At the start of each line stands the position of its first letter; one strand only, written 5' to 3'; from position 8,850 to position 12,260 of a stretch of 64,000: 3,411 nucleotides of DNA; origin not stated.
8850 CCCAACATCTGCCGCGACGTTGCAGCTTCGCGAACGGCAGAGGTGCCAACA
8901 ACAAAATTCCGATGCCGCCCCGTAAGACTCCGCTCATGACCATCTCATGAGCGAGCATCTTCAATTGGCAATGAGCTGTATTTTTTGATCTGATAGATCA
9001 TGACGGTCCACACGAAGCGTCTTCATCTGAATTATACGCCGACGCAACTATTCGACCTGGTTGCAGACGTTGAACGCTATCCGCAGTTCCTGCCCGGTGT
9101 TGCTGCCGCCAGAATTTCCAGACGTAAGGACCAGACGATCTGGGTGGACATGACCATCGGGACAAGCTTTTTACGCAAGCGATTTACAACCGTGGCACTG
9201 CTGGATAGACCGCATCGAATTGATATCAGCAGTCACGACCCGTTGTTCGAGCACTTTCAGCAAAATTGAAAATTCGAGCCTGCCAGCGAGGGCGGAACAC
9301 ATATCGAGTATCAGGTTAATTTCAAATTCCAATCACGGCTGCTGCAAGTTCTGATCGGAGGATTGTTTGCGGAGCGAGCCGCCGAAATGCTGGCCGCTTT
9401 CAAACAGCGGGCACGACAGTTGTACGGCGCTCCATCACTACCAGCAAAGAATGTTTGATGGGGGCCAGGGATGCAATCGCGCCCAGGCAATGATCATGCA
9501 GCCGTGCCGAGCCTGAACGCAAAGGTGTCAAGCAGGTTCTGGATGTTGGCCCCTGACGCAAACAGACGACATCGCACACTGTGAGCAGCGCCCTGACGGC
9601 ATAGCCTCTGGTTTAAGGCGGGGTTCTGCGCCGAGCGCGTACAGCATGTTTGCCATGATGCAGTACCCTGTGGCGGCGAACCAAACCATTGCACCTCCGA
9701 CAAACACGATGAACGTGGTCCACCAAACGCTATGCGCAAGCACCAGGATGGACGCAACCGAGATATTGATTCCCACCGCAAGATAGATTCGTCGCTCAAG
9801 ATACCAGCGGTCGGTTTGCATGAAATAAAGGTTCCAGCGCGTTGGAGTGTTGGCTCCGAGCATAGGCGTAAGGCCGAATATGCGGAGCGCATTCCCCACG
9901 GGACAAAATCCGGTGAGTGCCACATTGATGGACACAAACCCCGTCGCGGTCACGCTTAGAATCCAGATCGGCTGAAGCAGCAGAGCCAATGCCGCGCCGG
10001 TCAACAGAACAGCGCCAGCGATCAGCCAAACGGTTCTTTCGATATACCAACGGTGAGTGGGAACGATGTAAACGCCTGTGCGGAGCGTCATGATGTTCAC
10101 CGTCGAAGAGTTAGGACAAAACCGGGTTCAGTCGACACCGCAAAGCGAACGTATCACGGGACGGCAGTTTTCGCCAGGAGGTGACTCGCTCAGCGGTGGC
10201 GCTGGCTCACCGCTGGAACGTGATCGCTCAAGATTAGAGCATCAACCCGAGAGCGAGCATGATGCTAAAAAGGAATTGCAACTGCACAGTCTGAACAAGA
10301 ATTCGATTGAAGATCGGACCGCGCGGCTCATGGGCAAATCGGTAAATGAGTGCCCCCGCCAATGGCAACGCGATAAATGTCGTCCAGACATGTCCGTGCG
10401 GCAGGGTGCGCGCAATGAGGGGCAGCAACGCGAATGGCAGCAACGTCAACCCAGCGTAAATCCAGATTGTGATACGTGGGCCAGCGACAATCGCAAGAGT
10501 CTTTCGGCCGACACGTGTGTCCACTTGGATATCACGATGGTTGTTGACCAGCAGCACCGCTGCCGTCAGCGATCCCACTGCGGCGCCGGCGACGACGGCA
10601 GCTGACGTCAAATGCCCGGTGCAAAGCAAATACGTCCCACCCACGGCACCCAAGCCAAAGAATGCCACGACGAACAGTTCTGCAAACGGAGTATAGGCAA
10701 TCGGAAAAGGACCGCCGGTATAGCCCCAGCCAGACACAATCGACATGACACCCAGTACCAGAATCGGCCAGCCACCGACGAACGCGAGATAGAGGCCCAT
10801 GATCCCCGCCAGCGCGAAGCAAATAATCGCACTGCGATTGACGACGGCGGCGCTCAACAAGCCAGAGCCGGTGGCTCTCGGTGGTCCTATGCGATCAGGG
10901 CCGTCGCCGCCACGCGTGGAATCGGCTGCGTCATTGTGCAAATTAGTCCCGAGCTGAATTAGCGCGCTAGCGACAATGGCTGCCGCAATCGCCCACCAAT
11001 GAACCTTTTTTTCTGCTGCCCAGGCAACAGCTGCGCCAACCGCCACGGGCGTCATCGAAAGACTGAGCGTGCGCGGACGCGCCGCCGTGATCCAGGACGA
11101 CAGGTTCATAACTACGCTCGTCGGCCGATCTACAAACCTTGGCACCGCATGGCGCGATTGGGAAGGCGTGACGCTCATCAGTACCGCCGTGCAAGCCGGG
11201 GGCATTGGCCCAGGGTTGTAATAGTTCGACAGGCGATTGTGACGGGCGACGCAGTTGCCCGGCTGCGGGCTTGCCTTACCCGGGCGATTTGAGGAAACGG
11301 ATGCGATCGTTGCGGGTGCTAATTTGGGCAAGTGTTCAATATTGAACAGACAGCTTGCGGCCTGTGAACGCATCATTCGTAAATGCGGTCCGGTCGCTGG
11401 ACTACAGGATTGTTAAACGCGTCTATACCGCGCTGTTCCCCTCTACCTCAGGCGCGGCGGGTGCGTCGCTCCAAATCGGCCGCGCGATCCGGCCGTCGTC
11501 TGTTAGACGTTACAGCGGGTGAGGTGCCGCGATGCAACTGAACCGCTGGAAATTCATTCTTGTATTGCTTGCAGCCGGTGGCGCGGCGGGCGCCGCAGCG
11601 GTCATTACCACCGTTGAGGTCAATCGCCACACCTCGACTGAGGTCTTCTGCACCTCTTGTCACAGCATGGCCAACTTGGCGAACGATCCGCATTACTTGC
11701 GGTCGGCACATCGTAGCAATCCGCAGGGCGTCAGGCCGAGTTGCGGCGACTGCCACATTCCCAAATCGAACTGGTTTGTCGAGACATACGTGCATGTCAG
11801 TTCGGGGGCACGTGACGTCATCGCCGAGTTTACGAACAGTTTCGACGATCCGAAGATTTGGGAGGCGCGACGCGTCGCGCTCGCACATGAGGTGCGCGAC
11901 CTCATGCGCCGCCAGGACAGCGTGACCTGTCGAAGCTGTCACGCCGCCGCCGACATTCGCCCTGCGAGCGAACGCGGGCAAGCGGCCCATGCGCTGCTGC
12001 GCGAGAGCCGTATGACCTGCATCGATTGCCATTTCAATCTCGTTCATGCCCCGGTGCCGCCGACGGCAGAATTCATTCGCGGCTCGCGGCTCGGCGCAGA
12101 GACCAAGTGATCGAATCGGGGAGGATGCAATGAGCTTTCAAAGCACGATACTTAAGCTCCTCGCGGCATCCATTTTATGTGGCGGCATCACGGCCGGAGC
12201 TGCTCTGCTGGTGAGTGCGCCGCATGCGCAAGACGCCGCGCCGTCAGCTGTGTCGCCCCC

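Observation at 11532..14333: Orphan three-cytochrome operon: NapC/NrfH-type tetrahaem, novel pentahaem and FdnI-like cytochrome b, with no catalytic subunit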

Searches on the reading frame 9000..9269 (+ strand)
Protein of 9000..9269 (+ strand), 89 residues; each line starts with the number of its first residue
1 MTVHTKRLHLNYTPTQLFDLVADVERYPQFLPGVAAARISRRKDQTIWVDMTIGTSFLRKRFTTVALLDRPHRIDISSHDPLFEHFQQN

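Call 3: search_protein_families(library=pfam, proteins=[window:9000-9269:+], max_evalue=0.01)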
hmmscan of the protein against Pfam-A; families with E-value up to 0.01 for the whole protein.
window:9000-9269:+ (89 aa): 2 families
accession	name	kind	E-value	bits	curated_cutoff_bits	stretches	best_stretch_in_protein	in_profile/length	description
PF03364.25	Polyketide_cyc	-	3.7e-16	60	23.4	1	11-87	2-77/126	Polyketide cyclase / dehydrase and lipid transport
PF10604.15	Polyketide_cyc2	-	0.006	17.3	27.4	1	6-77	6-78/142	Polyketide cyclase / dehydrase and lipid transport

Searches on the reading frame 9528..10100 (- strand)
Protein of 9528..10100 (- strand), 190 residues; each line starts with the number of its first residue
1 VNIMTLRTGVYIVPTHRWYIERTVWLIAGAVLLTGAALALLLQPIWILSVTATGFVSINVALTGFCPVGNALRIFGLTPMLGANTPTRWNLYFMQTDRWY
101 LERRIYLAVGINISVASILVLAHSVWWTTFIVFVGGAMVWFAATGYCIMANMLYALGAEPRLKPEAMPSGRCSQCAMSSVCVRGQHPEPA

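Call 3: search_protein_families(library=pfam, proteins=[window:9528-10100:-], max_evalue=0.01)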
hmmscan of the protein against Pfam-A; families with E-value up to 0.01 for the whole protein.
window:9528-10100:- (190 aa): 1 family
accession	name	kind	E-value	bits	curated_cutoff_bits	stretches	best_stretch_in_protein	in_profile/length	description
PF11127.14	YgaP-like_TM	-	1.5e-07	31.9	25.3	2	20-74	8-60/66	Inner membrane protein YgaP-like, transmembrane domain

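Call 4: search_protein_families(library=ncbifam, proteins=[window:9528-10100:-], max_evalue=0.01)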
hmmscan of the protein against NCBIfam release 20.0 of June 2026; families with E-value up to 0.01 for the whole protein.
window:9528-10100:- (190 aa): 0 families

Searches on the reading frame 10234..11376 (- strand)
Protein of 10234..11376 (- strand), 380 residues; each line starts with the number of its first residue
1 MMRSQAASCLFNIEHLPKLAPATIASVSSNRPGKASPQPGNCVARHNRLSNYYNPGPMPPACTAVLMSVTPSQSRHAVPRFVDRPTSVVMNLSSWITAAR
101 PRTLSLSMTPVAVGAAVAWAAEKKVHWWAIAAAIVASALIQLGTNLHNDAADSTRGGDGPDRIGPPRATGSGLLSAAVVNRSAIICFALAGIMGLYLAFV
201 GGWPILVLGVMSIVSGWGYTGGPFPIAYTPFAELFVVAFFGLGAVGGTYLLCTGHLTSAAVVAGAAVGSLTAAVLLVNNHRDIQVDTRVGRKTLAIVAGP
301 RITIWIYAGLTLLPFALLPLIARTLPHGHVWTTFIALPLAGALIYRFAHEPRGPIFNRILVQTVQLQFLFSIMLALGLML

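Call 3: search_protein_families(library=pfam, proteins=[window:10234-11376:-], max_evalue=0.01)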
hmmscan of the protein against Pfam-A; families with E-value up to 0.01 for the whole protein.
window:10234-11376:- (380 aa): 1 family
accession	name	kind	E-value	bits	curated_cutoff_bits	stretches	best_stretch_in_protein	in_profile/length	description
PF01040.23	UbiA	-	7.7e-32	111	34.2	1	109-347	3-229/250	UbiA prenyltransferase family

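Call 4: search_protein_families(library=ncbifam, proteins=[window:10234-11376:-], max_evalue=0.01)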
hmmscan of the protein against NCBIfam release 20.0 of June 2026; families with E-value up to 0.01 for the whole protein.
window:10234-11376:- (380 aa): 14 families
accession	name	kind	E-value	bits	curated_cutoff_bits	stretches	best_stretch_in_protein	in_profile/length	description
NF004751.0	PRK06080.1-3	equivalog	5.3e-74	249.4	264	1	89-380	7-295/296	1,4-dihydroxy-2-naphthoate polyprenyltransferase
NF004749.0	PRK06080.1-1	equivalog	2.4e-48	164.8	277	1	91-380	18-307/311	1,4-dihydroxy-2-naphthoate polyprenyltransferase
NF004750.0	PRK06080.1-2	equivalog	1.2e-45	156.1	346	1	91-380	5-300/301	1,4-dihydroxy-2-naphthoate polyprenyltransferase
TIGR00751.1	menA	equivalog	1.2e-44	152.9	102.15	1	100-377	1-284/284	1,4-dihydroxy-2-naphthoate octaprenyltransferase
NF004754.0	PRK06080.1-6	equivalog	1.6e-33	116.4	522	1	93-380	10-303/308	1,4-dihydroxy-2-naphthoate polyprenyltransferase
NF004753.0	PRK06080.1-5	equivalog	1.4e-30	106.6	555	1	97-379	16-304/312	1,4-dihydroxy-2-naphthoate polyprenyltransferase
NF009926.0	PRK13387.1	equivalog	4.5e-29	101.6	316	2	92-246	3-157/317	1,4-dihydroxy-2-naphthoate polyprenyltransferase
TIGR02235.1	menA_cyano-plnt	equivalog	4.1e-25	88.7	225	1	95-379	2-284/285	2-carboxy-1,4-naphthoquinone phytyltransferase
NF004617.0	PRK05951.1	equivalog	1.3e-16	60.6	239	1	100-343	22-266/306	prenyltransferase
NF004752.0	PRK06080.1-4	subfamily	3.5e-16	59.7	289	1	91-325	2-241/300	1,4-dihydroxy-2-naphthoate polyprenyltransferase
NF009526.0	PRK12888.1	equivalog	2.6e-05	23.8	364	1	166-346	84-259/301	4-hydroxybenzoate octaprenyltransferase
TIGR01476.1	chlor_syn_BchG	subfamily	4.1e-05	23.2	212.3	1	127-379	36-281/283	(bacterio)chlorophyll synthase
TIGR01475.1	ubiA_other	subfamily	0.00082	18.9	180.8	1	166-347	68-246/282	UbiA-like polyprenyltransferase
NF041584.1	MqnP_SCO4491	exception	0.0025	17.6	420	0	119-346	31-247/285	menaquinone biosynthesis prenyltransferase MqnP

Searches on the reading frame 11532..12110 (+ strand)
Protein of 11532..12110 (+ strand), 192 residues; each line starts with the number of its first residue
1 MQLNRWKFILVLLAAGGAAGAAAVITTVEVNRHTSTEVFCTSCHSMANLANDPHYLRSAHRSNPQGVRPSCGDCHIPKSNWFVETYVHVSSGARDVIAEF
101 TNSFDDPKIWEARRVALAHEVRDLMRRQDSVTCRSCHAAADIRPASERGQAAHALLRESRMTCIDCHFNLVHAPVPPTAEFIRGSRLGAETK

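Call 3: search_protein_families(library=pfam, proteins=[window:11532-12110:+], max_evalue=0.01)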
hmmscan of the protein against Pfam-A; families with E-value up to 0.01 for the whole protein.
window:11532-12110:+ (192 aa): 5 families
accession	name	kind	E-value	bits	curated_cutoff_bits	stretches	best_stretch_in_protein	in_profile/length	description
PF03264.19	Cytochrom_NNT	-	9.3e-44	149.6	24.1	1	7-174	6-171/174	NapC/NirT cytochrome c family, N-terminal region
PF14522.11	Cytochrome_C7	-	1.4e-07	31.6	24.8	2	31-81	6-54/67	Cytochrome c7 and related cytochrome c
PF02085.21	Cytochrom_CIII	-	6.2e-07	30.1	22.9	1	126-171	42-86/101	Class III cytochrome C family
PF22113.1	Mtrc-MtrF_II-IV_dom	-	9.6e-06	25.7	30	0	32-80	115-168/176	Outer membrane cytochrome MtrC/MtrF-like, domains II/IV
PF14537.11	Cytochrom_c3_2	-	0.00066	20.5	25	0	129-167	25-64/79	Cytochrome c3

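Call 4: search_protein_families(library=ncbifam, proteins=[window:11532-12110:+], max_evalue=0.01)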
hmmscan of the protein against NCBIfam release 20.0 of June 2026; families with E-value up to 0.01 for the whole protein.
window:11532-12110:+ (192 aa): 13 families
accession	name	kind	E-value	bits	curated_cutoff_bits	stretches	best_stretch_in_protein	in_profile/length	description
TIGR02162.1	torC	equivalog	6.1e-33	114.6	478.2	1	9-182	16-187/387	pentaheme c-type cytochrome TorC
TIGR02161.1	napC_nirT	subfamily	1.2e-27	97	310.6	1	30-172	38-179/185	periplasmic nitrate (or nitrite) reductase c-type cytochrome, NapC/NirT family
NF011606.0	PRK15032.1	equivalog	1.5e-26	93.4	455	1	5-173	14-180/390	pentaheme c-type cytochrome TorC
NF007906.0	PRK10617.1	equivalog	3.9e-22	79.1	349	1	30-172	47-188/200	cytochrome c-type protein NapC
TIGR03153.1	cytochr_NrfH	equivalog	1.6e-12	47.7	134.2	1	18-172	9-138/138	cytochrome c nitrite reductase small subunit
TIGR03508.1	decahem_SO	subfamily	4.3e-06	26.4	192.2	1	123-167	110-150/258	DmsE family decaheme c-type cytochrome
TIGR04315.1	octaheme_Shew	subfamily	1.7e-05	24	375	0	31-80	213-255/440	tetrathionate reductase family octaheme c-type cytochrome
NF008659.0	PRK11659.1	equivalog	0.00038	20.2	184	1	21-167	30-142/188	cytochrome c nitrite reductase pentaheme subunit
NF041028.1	decahem_GSU2203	exception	0.00061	19.1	325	0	27-167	92-181/317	GSU2203 family decaheme c-type cytochrome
TIGR03507.1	decahem_SO1788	subfamily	0.0014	17.1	209.3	0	35-89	267-315/672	OmcA/MtrC family decaheme c-type cytochrome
TIGR04257.1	nanowire_3heme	domain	0.0031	17.6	40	0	31-80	18-63/75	c(7)-type cytochrome triheme domain-containing protein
NF040465.1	T7_gp19.5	equivalog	0.0044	17.2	33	1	6-30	13-37/47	gp19.5 family protein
NF045722.1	c3_cytochr_TmcA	equivalog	0.0076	16.1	114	0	129-175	79-118/125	acidic tetraheme cytochrome c3 TmcA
